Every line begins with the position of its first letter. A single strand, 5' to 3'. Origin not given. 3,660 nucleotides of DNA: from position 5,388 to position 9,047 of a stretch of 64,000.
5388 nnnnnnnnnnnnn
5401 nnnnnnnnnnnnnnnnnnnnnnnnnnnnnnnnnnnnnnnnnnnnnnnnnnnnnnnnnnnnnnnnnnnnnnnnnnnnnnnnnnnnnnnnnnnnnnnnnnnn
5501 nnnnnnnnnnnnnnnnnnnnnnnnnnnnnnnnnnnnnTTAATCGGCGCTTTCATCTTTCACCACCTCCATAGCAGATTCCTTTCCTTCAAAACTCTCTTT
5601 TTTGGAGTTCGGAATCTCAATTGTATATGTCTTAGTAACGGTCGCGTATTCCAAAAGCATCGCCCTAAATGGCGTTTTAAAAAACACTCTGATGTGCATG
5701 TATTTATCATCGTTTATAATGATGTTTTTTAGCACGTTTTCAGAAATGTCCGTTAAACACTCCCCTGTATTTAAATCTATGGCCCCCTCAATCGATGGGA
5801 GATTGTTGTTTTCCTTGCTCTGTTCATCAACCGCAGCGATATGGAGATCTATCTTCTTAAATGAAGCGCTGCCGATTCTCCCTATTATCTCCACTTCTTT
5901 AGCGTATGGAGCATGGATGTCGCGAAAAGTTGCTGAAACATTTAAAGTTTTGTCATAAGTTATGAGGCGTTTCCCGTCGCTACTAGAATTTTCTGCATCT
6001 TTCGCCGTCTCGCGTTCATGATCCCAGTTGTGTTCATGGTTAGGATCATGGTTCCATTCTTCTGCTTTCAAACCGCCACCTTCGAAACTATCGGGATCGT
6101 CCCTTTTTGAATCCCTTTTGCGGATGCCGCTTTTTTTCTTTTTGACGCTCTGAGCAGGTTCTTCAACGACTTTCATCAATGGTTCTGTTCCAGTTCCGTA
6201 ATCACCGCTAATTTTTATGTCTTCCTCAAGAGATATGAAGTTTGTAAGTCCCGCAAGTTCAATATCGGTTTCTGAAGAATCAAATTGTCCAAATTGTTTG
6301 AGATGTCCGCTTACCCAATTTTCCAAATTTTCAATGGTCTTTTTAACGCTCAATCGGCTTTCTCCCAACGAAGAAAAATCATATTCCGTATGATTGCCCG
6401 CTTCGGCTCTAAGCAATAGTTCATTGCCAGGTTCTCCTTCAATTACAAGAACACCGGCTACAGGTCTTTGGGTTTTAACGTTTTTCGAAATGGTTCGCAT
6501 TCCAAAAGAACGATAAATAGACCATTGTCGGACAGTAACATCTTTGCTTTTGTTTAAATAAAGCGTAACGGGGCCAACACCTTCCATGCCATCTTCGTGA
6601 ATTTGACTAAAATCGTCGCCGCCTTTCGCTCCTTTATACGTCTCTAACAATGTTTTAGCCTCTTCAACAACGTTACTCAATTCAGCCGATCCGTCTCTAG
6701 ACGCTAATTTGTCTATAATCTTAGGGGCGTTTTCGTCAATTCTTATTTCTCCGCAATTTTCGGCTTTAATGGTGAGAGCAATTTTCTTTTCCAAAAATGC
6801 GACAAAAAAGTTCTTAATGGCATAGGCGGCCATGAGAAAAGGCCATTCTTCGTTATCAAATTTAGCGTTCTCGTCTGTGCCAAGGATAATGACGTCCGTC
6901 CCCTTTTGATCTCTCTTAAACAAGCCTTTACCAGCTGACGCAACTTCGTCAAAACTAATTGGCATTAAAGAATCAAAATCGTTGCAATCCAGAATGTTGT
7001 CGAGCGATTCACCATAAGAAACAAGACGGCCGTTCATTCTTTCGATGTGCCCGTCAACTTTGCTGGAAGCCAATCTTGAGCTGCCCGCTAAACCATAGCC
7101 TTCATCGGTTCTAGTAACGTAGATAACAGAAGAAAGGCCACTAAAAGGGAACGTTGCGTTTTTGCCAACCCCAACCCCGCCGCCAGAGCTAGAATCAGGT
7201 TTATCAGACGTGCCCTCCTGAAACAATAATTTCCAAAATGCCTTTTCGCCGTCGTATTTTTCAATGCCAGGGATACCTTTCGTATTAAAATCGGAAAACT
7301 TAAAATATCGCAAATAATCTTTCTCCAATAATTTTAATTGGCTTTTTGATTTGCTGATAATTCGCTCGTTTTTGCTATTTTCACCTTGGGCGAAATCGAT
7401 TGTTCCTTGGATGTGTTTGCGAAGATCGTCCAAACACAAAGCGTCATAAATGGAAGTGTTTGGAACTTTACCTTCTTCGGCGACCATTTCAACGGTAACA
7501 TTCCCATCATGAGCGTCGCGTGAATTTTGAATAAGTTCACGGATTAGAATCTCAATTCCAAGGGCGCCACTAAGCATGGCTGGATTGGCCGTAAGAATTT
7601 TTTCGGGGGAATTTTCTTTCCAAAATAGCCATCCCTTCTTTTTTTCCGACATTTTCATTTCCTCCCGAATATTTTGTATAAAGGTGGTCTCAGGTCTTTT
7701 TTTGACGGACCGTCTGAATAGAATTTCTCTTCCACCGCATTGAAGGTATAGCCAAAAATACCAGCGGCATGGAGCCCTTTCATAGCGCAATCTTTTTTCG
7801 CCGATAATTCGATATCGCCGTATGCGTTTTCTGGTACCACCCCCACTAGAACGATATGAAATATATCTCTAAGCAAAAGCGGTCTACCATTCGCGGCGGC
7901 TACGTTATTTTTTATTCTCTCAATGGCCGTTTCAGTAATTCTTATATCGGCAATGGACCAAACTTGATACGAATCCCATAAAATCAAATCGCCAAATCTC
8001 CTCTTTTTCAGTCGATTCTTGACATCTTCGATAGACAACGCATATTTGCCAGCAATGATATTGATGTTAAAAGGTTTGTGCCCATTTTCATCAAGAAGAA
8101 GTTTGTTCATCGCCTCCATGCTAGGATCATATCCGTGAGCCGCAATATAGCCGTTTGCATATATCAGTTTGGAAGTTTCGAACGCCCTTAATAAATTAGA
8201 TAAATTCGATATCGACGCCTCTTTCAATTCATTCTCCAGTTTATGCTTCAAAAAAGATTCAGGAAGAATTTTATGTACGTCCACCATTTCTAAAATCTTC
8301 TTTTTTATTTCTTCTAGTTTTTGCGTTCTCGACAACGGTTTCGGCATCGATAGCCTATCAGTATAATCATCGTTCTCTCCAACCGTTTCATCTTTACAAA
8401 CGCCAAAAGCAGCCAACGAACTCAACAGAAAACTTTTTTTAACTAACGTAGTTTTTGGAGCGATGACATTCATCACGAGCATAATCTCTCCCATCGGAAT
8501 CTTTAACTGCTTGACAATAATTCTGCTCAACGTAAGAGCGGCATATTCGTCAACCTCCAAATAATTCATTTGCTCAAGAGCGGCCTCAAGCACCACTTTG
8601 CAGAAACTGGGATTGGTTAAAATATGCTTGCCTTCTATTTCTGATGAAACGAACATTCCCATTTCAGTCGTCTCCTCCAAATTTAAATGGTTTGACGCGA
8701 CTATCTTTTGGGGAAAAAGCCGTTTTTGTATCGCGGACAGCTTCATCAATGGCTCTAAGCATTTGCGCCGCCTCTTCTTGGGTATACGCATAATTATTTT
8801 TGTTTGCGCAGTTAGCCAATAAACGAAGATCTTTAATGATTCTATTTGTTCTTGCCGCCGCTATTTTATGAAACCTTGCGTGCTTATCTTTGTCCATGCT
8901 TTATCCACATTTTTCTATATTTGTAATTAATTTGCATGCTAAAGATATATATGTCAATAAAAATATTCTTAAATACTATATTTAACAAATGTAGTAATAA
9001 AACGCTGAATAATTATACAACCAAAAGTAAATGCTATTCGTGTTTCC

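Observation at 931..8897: Uncharacterised five-gene GHKL-ATPase cassette translationally welded to an HpaII-like R-M pair and a HEPN-like gene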

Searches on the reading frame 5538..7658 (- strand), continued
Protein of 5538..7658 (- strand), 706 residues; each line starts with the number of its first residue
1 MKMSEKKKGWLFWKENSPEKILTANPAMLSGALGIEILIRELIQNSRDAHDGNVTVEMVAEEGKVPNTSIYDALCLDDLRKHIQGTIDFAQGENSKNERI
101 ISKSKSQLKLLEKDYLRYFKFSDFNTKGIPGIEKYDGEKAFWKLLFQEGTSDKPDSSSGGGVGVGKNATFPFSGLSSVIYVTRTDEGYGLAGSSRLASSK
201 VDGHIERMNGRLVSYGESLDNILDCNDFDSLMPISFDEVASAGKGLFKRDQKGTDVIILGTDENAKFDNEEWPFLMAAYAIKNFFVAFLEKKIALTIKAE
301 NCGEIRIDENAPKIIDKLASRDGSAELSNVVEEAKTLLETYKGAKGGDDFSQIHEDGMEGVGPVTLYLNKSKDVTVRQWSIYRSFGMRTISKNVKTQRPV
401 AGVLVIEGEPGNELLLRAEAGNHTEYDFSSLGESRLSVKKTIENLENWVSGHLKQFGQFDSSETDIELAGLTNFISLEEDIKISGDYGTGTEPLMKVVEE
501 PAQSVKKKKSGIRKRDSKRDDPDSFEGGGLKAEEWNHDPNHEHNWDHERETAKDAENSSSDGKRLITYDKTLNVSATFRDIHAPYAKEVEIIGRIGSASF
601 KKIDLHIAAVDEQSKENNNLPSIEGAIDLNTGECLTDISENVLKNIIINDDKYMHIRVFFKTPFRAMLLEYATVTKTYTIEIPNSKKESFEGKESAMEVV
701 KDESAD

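Call 108: search_dna_similar(query=window:5538-7652:-, collection=plasmids, mode=protein, max_rows=15, max_evalue=0.001)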
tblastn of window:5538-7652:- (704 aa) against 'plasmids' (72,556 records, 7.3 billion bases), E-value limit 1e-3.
Records with a match: 14; places in all: 14; records where one place covers at least 80% of the query: 0.
Best place of each record, by identity: <60% 14.
By first word of the organism name: Ligilactobacillus 9; Priestia 2; Acetoanaerobium 1; Planococcus 1; Arthrobacter 1.
By predicted mobility (MOB-suite, as given by PLSDB): mobilizable 8; non-mobilizable 6.
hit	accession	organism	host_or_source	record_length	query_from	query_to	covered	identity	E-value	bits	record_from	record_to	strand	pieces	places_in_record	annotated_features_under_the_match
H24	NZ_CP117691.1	Priestia megaterium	ginseng,Single cell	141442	36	476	63%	24.9%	5e-4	51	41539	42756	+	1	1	hypothetical protein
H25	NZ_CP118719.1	Priestia aryabhattai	Pure isolate,Tap water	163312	36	476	63%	24.9%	5e-4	51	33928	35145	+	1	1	hypothetical protein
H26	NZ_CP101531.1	Ligilactobacillus salivarius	Xinyang black-feather laying hens,mixed ...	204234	33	424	56%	27.8%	3e-7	62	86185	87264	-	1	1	hypothetical protein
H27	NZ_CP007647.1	Ligilactobacillus salivarius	swine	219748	33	424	56%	27.8%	3e-7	62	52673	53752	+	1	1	hypothetical protein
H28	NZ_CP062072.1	Ligilactobacillus salivarius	swine,cell culture,feces,feces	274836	33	424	56%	27.8%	4e-7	62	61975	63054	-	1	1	hypothetical protein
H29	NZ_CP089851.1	Ligilactobacillus salivarius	Pig,faecal sample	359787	33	424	56%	27.8%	4e-7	62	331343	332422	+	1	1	hypothetical protein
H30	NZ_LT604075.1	Ligilactobacillus salivarius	-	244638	33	424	56%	27.5%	2e-6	59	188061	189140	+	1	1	hypothetical protein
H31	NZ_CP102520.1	Ligilactobacillus salivarius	Homo sapiens,Cell culture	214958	33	424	56%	27.3%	3e-6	59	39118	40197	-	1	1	hypothetical protein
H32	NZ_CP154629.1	Acetoanaerobium noterae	cell culture,Sludge of a digestion ...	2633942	8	454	63%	23.9%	1e-4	53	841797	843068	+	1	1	none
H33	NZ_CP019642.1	Planococcus lenghuensis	whole organism,crude oil-contamination ...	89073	38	421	55%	27.6%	5e-8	64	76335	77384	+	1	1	hypothetical protein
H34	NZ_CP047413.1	Ligilactobacillus salivarius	Equus caballus,Isolated and purified ...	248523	33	424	56%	27.0%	9e-7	60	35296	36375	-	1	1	hypothetical protein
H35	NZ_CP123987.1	Ligilactobacillus salivarius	Homo sapiens,cell culture,oral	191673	33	423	56%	27.1%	3e-6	59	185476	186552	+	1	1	hypothetical protein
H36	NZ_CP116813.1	Ligilactobacillus salivarius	Sus scrofa domesticus,gut sample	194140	33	423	56%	27.1%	3e-6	59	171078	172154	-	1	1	hypothetical protein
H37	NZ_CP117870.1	Arthrobacter agilis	cell culture,Middle part of the water ...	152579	29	476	64%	23.5%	5e-4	51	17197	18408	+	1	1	hypothetical protein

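Call 109: get_annotated_region(hit=H23, flank=7000)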
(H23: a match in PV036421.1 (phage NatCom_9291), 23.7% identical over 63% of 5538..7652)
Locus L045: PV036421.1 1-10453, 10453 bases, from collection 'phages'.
description: Phage NatCom_9291, complete genome.
organism: phage NatCom_9291 (NCBI taxid 3403542)
taxonomy: Viruses; Duplodnaviria; Heunggongvirae; Uroviricota; Caudoviricetes; Ca. Heliusvirales
host: [Clostridium] innocuum; source: human feces; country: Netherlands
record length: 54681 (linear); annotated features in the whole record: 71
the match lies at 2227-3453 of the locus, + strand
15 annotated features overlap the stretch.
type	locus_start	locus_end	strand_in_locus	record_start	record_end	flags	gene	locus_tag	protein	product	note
CDS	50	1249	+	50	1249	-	-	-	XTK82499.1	integrase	-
CDS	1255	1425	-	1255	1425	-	-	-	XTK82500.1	hypothetical protein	-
CDS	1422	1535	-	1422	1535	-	-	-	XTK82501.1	hypothetical protein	-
CDS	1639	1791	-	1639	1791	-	-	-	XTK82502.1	hypothetical protein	-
CDS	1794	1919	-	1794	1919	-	-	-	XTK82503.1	hypothetical protein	-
CDS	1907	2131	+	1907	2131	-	-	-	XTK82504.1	hypothetical protein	-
CDS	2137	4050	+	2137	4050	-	-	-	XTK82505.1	hypothetical protein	-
CDS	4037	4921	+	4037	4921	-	-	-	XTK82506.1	hypothetical protein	-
CDS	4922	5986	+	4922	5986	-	-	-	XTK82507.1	hypothetical protein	-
CDS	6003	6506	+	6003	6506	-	-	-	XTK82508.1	hypothetical protein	-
CDS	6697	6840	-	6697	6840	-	-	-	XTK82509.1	hypothetical protein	-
CDS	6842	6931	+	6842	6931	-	-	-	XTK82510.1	hypothetical protein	-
CDS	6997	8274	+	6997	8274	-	-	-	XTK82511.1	DNA methyltransferase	-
CDS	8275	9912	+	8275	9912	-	-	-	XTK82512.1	hypothetical protein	-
CDS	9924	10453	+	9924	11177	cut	-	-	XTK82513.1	hypothetical protein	-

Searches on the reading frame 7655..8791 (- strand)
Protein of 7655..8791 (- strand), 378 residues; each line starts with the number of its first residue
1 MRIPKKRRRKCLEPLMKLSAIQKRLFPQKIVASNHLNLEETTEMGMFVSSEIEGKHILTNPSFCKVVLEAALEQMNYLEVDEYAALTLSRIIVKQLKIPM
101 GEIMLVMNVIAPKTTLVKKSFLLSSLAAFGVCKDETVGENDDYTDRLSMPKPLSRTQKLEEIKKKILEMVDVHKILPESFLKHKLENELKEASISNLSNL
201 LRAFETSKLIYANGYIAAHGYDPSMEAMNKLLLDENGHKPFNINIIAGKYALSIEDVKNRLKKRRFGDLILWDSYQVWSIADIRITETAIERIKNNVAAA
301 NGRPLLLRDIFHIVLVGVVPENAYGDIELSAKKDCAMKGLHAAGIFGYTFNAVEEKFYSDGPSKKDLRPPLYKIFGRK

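Call 3: search_protein_families(library=pfam, proteins=[window:7655-8791:-], max_evalue=0.1)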
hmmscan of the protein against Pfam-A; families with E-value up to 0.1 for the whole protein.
window:7655-8791:- (378 aa): 0 families

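Call 4: search_protein_families(library=padloc, proteins=[window:7655-8791:-], max_evalue=0.1)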
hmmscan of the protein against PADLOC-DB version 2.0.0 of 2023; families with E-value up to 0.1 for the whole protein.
window:7655-8791:- (378 aa): 1 family
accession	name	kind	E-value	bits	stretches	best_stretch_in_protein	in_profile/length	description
PDLC01865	CARF3--CARF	-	0.011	13.3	1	123-212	111-193/215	-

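Call 5: search_protein_families(library=ncbifam, proteins=[window:7655-8791:-], max_evalue=0.1)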
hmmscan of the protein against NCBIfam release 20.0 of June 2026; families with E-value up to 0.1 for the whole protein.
window:7655-8791:- (378 aa): 1 family
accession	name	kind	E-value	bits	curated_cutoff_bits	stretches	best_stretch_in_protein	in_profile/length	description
TIGR04274.1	hypoxanDNAglyco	equivalog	0.046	13.8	80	0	149-230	47-125/150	DNA-deoxyinosine glycosylase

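Call 36: search_solved_structures(query=A2, max_evalue=10)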
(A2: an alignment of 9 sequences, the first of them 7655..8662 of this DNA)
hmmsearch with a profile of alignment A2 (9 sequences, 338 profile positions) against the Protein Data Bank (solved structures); distinct sequences matched with E-value up to 10: 2.
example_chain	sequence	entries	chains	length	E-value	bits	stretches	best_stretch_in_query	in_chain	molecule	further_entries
9f27_A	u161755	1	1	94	0.03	16.5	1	87-149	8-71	RPA32 subunit of the hetero-oligomeric complex involved in homologous recombination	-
9f29_C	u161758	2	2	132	0.051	15.8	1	87-149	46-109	RPA32 subunit of the hetero-oligomeric complex involved in homologous recombination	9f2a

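Call 39: search_protein_families(library=pfam, alignment_id=A2, max_evalue=1)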
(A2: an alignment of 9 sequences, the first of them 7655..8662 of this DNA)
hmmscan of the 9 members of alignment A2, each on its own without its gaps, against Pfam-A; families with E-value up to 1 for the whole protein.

A. member 1, window:7655-8662:- (335 aa): 1 family
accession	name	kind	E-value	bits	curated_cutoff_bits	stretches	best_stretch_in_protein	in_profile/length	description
PF04740.18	LXG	-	0.097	13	26.5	1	113-150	74-112/202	LXG domain of WXG superfamily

B. families by the number of members that match (of 9 scanned): 5 families
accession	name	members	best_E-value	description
PF16901.10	DAO_C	1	0.094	C-terminal domain of alpha-glycerophosphate oxidase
PF04740.18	LXG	1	0.097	LXG domain of WXG superfamily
PF12002.13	MgsA_C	1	0.2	MgsA AAA+ ATPase C terminal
PF18121.7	TFA2_Winged_2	1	0.21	TFA2 Winged helix domain 2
PF17782.7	DprA_WH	1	0.23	DprA winged helix domain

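Call 75: search_protein_representatives(protein=window:7655-8662:-)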
Query: 335 residues. Proteins with E-value up to 0.001 (for the whole library): 7; up to 1e-10: 7; up to 1e-30: 6. The best 7 are listed.
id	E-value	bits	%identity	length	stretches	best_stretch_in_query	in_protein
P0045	2.2e-216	733.3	100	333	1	3-335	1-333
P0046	1.7e-66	240.9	38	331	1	3-332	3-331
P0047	3.5e-51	190.7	34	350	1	9-334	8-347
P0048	4.3e-36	141.1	30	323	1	9-332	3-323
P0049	2.7e-33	131.9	33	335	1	8-330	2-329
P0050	2.8e-31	125.3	35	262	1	111-330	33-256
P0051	2.8e-12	62.8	26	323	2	118-302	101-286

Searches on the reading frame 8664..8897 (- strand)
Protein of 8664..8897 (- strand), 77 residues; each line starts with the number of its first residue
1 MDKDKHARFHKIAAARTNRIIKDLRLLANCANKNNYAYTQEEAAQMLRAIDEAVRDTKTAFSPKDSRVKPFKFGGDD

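Call 3: search_protein_families(library=pfam, proteins=[window:8664-8897:-], max_evalue=0.1)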
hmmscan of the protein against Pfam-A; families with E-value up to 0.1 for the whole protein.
window:8664-8897:- (77 aa): 1 family
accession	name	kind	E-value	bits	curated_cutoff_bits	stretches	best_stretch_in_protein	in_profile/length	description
PF12965.13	DUF3854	-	0.041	14.2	23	1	15-73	53-111/130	Domain of unknown function (DUF3854)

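Call 4: search_protein_families(library=padloc, proteins=[window:8664-8897:-], max_evalue=0.1)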
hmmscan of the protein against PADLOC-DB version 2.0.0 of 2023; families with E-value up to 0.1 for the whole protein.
window:8664-8897:- (77 aa): 0 families

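Call 5: search_protein_families(library=ncbifam, proteins=[window:8664-8897:-], max_evalue=0.1)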
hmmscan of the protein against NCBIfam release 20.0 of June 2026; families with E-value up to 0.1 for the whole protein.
window:8664-8897:- (77 aa): 0 families

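Call 64: search_solved_structures(query=A3, max_evalue=10)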
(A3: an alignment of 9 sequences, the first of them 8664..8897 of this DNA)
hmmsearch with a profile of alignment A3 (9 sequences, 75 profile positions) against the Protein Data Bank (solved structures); distinct sequences matched with E-value up to 10: 21.
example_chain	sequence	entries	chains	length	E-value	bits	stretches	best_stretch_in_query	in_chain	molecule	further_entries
3gae_A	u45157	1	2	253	0.047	16.9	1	24-67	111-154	Protein DOA1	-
3l3f_X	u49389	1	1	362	0.06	16.6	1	24-67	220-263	Protein DOA1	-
3psp_A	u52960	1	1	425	0.083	16.1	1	24-67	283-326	Protein DOA1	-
3pst_A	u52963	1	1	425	0.083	16.1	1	24-67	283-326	Protein DOA1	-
7udj_H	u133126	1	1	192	0.09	16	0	39-67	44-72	De novo designed helical repeat protein RPB_PEW3_R4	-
3gtd_A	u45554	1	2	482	1.1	12.6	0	20-54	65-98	Fumarate hydratase class II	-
3kga_A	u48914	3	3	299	1.2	12.4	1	29-59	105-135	MAP kinase-activated protein kinase 2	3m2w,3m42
3r2b_A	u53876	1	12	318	1.3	12.3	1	29-59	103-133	MAP kinase-activated protein kinase 2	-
3r2y_A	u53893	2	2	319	1.3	12.3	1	29-59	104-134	MAP kinase-activated protein kinase 2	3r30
3ka0_A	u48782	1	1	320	1.3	12.3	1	29-59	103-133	MAP kinase-activated protein kinase 2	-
3fpm_A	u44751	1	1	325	1.3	12.3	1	29-59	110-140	MAP kinase-activated protein kinase 2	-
2pzy_A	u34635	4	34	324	1.3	12.3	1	29-59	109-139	MAP kinase-activated protein kinase 2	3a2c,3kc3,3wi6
2p3g_X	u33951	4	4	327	1.3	12.3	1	29-59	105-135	MAP kinase-activated protein kinase 2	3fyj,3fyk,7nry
2jbo_A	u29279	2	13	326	1.3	12.2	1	29-59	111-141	MAP KINASE-ACTIVATED PROTEIN KINASE 2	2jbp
8xu4_A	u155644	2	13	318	1.3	12.2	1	29-59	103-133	MAP kinase-activated protein kinase 2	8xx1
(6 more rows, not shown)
